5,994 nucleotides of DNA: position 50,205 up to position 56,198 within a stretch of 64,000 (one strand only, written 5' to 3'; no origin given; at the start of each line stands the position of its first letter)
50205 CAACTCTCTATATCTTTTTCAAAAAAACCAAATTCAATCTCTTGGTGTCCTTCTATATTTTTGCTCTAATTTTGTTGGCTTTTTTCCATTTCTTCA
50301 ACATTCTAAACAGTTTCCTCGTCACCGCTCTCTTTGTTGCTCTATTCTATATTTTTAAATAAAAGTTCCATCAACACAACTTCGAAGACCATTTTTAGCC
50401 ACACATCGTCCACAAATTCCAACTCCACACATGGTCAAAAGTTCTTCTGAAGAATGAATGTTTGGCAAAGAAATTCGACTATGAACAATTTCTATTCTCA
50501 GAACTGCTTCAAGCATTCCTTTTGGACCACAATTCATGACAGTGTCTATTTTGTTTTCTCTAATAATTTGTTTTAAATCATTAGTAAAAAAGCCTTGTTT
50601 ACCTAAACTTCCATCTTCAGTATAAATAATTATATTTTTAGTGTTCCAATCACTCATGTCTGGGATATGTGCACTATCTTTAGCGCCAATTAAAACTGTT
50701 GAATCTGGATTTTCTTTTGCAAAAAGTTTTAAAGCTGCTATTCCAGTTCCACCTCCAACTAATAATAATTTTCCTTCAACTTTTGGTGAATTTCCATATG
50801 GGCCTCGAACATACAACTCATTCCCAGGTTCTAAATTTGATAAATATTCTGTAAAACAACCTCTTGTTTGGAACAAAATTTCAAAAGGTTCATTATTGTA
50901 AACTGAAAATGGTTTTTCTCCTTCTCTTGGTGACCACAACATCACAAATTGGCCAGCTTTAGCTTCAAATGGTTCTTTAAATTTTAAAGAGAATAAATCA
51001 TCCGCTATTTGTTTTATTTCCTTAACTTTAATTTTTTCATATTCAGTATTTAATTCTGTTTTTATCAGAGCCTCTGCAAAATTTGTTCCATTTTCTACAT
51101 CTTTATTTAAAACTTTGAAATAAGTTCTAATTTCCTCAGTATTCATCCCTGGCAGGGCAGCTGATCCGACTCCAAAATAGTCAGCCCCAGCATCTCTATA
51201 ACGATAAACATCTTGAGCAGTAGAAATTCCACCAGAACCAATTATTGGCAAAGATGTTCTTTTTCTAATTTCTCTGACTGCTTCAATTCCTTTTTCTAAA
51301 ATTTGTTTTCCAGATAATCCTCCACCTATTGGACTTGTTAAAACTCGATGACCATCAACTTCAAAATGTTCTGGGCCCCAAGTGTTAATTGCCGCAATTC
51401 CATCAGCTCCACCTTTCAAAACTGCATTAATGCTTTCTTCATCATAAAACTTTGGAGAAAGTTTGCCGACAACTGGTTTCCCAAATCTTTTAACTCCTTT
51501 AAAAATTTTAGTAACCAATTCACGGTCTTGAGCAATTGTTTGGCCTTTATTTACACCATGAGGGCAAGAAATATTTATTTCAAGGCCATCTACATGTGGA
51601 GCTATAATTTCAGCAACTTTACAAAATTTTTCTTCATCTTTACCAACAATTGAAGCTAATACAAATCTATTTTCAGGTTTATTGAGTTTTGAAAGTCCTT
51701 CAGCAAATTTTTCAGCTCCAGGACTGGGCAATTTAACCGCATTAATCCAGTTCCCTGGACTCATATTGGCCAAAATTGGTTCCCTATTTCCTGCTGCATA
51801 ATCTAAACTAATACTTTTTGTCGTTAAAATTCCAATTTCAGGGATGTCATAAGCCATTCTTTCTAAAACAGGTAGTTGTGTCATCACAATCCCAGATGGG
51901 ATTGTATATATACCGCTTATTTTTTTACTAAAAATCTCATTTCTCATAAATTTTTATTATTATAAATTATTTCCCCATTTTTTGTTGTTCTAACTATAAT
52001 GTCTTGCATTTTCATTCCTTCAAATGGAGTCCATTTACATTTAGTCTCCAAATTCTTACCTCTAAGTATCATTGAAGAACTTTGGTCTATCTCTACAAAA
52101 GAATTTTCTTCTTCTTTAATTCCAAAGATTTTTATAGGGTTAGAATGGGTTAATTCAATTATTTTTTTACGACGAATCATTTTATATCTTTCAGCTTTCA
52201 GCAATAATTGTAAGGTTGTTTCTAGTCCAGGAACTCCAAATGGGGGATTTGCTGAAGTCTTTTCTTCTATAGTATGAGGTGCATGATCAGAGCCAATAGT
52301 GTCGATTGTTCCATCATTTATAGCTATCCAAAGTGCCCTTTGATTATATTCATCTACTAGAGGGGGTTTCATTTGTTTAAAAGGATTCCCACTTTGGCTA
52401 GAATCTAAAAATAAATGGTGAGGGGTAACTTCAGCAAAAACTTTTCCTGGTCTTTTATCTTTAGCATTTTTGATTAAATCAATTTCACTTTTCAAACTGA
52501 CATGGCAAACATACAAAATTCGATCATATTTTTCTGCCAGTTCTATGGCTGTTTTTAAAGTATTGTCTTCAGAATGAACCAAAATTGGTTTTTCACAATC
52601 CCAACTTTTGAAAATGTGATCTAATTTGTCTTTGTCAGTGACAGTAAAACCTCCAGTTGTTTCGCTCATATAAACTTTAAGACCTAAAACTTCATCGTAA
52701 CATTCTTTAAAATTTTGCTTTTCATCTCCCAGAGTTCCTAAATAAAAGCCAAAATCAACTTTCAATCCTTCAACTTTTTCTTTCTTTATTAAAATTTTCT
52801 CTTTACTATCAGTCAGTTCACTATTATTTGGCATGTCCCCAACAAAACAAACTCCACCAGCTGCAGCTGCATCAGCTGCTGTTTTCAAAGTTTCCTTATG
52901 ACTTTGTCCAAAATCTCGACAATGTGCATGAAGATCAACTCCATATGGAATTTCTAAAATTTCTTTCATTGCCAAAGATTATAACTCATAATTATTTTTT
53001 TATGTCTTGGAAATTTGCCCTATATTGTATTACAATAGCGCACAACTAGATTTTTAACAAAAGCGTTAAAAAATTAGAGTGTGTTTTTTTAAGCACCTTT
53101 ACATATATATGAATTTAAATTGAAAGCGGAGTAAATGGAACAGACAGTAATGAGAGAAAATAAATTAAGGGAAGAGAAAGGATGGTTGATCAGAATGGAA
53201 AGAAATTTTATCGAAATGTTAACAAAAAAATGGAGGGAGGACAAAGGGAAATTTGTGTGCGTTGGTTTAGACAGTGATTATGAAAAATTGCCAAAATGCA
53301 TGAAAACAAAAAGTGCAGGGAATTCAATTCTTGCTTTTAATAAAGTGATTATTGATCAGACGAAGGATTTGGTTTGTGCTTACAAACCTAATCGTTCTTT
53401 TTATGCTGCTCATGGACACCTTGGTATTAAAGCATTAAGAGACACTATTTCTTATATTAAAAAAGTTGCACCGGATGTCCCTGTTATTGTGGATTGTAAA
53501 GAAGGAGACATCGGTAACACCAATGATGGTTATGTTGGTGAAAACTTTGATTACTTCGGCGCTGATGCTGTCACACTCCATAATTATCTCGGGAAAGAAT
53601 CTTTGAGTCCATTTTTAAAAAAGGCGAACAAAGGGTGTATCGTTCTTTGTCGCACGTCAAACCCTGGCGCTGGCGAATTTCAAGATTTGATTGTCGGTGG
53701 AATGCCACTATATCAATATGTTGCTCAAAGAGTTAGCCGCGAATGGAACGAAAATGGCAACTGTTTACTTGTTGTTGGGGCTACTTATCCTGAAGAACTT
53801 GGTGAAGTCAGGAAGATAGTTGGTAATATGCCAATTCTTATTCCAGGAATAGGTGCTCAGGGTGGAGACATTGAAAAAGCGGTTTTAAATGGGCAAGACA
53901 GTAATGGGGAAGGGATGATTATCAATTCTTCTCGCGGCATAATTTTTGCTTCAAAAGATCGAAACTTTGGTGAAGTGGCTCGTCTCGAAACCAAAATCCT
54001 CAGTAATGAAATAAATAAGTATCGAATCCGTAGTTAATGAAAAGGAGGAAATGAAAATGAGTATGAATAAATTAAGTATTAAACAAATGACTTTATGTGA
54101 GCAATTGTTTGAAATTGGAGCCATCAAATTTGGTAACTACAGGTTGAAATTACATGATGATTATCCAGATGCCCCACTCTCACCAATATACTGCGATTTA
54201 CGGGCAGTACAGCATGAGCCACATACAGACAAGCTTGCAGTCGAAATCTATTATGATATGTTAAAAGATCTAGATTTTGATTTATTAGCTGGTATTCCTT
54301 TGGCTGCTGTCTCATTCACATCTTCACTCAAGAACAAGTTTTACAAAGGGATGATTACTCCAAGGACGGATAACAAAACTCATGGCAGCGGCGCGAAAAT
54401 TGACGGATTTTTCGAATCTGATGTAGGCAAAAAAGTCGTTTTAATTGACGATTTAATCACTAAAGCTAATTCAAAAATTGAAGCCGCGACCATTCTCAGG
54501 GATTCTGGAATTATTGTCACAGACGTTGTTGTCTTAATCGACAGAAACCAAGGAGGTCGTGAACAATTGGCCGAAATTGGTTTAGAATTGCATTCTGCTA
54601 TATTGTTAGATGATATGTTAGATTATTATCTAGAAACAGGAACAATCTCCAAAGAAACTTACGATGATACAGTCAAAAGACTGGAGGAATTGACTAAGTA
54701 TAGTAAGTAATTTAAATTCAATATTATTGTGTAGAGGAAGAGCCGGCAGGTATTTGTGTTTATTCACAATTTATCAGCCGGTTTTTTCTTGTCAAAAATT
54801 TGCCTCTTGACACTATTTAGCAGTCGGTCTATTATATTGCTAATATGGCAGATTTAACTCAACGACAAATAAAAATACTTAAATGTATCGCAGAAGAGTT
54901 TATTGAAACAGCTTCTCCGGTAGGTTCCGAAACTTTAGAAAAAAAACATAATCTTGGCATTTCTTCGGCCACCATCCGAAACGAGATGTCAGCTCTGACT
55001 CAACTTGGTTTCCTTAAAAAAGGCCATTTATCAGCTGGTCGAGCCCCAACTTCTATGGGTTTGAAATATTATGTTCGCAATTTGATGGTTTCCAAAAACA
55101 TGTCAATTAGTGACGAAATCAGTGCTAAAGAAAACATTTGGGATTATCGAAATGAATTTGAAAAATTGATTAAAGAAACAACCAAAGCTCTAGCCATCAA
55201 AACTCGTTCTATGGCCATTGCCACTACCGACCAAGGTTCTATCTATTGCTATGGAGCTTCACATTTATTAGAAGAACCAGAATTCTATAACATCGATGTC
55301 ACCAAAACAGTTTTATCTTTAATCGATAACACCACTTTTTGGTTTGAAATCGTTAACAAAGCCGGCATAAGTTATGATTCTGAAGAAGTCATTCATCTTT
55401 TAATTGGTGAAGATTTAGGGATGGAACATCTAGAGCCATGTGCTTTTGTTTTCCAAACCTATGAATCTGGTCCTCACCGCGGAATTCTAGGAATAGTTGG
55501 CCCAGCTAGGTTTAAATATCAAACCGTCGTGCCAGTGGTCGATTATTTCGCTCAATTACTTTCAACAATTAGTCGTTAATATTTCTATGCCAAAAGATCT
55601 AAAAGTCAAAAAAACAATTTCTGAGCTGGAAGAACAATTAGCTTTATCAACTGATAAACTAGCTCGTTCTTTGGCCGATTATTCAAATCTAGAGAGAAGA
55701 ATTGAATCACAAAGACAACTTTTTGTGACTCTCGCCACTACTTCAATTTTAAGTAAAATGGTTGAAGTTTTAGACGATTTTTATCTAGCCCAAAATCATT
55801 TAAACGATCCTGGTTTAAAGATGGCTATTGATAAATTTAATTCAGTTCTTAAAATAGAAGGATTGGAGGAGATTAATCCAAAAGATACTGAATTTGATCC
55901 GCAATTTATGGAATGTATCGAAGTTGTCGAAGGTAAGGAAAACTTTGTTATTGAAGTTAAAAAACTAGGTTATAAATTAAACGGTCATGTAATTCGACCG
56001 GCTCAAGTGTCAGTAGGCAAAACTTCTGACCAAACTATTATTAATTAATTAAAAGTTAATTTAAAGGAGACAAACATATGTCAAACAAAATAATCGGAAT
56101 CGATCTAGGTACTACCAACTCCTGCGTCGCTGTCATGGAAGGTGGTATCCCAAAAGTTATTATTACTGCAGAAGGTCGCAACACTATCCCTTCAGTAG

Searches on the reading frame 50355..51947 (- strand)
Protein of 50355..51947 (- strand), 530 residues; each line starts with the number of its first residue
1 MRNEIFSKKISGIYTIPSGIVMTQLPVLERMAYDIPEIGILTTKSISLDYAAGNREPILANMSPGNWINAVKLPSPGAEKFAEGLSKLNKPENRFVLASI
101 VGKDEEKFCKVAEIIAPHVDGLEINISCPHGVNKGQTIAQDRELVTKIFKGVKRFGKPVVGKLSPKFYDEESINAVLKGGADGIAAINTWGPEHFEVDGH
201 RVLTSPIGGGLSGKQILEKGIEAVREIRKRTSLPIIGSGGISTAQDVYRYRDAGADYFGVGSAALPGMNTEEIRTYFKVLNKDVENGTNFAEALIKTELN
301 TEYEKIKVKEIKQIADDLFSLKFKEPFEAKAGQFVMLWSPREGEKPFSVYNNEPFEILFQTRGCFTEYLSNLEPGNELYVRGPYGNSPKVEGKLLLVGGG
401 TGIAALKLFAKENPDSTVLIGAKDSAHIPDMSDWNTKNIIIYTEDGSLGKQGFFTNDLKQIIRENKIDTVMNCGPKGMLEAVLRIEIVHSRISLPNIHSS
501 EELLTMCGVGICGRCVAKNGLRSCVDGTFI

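Call 46: search_protein_families(library=pfam, proteins=[window:50355-51947:-], max_evalue=0.001)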
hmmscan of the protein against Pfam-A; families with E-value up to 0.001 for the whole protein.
window:50355-51947:- (530 aa): 3 families
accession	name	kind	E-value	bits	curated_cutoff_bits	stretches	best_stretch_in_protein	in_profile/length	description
PF01180.27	DHO_dh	-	4.4e-42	144.7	27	1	32-264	31-272/291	Dihydroorotate dehydrogenase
PF01207.24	Dus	-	6.1e-06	26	20.4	1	93-314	52-268/311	Dihydrouridine synthase (Dus)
PF00977.27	His_biosynth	-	1.4e-05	25.1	23.6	1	219-266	60-107/228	Histidine biosynthesis protein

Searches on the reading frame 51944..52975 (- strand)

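Call 46: search_protein_families(library=pfam, proteins=[window:51944-52975:-], max_evalue=0.001)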
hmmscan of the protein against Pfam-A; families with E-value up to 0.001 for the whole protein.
window:51944-52975:- (343 aa): 1 family
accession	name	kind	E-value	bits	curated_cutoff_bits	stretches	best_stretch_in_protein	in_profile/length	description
PF01979.26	Amidohydro_1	-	2.2e-06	27.6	25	1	12-288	6-302/345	Amidohydrolase family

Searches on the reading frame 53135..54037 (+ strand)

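Call 46: search_protein_families(library=pfam, proteins=[window:53135-54037:+], max_evalue=0.001)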
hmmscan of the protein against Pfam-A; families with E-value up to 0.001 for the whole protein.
window:53135-54037:+ (300 aa): 1 family
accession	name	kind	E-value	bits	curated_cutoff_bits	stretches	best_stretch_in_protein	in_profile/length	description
PF00215.30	OMPdecase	-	2.4e-28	100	27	1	41-276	3-215/221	Orotidine 5'-phosphate decarboxylase / HUMPS family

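Call 79: search_protein_families(library=ncbifam, proteins=[window:53135-54037:+], max_evalue=0.0001)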
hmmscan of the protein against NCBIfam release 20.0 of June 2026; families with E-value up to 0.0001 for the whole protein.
window:53135-54037:+ (300 aa): 4 families
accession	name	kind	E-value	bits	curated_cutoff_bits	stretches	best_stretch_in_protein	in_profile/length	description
TIGR02127.1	pyrF_sub2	equivalog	2.1e-66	223.8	110.6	1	25-278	1-256/261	orotidine-5'-phosphate decarboxylase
NF004034.0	PRK05500.1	equivalog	3.3e-46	157.9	656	1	24-288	2-258/478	bifunctional orotidine-5'-phosphate decarboxylase/orotate phosphoribosyltransferase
NF010386.0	PRK13813.1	equivalog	1.2e-16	61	208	1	103-255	43-188/216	orotidine 5'-phosphate decarboxylase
TIGR01740.1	pyrF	equivalog_domain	3.1e-10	40.1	92.3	1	94-246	31-176/216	orotidine-5'-phosphate decarboxylase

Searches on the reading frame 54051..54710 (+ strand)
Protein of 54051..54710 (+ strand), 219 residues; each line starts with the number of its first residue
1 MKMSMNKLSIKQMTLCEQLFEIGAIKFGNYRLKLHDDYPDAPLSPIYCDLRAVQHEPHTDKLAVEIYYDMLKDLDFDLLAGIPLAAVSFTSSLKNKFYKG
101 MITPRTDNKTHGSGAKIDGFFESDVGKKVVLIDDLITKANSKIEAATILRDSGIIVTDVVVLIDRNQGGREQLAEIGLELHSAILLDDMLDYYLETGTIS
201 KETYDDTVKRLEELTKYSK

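Call 46: search_protein_families(library=pfam, proteins=[window:54051-54710:+], max_evalue=0.001)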
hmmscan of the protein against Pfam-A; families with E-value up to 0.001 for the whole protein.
window:54051-54710:+ (219 aa): 1 family
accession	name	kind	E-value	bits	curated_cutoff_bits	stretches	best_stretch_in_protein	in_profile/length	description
PF00156.33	Pribosyltran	-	0.00044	20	26.3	1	60-172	16-133/158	Phosphoribosyl transferase domain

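Call 79: search_protein_families(library=ncbifam, proteins=[window:54051-54710:+], max_evalue=0.0001)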
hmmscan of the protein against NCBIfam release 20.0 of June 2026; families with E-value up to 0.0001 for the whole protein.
window:54051-54710:+ (219 aa): 9 families
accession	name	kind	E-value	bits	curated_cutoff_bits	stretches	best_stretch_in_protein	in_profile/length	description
NF004034.0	PRK05500.1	equivalog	5.6e-32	110.9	656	1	12-206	287-473/478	bifunctional orotidine-5'-phosphate decarboxylase/orotate phosphoribosyltransferase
NF010382.0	PRK13809.1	equivalog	1.3e-29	103.1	208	1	14-205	12-197/210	orotate phosphoribosyltransferase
TIGR00336.1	pyrE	equivalog_domain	3.6e-23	82.2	106.8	1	18-188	2-172/173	orotate phosphoribosyltransferase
NF001729.0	PRK00455.1-3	equivalog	1.2e-18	67.3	245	1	15-218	16-220/231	orotate phosphoribosyltransferase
NF002620.0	PRK02277.1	subfamily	1e-07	31.9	115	1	46-166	55-181/201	orotate phosphoribosyltransferase-like protein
TIGR01367.1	pyrE_Therm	equivalog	1.1e-06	28.4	150.25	1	113-172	92-151/187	orotate phosphoribosyltransferase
NF002634.0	PRK02304.1-3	equivalog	9.1e-06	25.5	170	0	125-184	117-177/182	adenine phosphoribosyltransferase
TIGR01744.1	XPRTase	equivalog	4.3e-05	23.2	164.45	1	91-185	85-177/191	xanthine phosphoribosyltransferase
NF006671.0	PRK09219.1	equivalog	8.2e-05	22.2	177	0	93-189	87-181/192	xanthine phosphoribosyltransferase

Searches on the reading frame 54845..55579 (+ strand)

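Call 47: search_protein_families(library=pfam, proteins=[window:54845-55579:+], max_evalue=0.001)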
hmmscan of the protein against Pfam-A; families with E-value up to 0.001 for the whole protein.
window:54845-55579:+ (244 aa): 1 family
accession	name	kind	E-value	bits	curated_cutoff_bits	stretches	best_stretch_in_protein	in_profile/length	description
PF01628.27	HrcA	-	1.1e-17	65.2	22.2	1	100-229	100-215/215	HrcA protein C terminal domain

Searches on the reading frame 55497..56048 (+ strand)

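Call 47: search_protein_families(library=pfam, proteins=[window:55497-56048:+], max_evalue=0.001)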
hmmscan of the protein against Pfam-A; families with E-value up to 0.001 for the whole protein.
window:55497-56048:+ (183 aa): 1 family
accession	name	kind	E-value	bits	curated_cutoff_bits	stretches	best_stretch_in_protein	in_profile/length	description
PF01025.24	GrpE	-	2.3e-28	99.4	25.8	1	36-175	15-165/165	GrpE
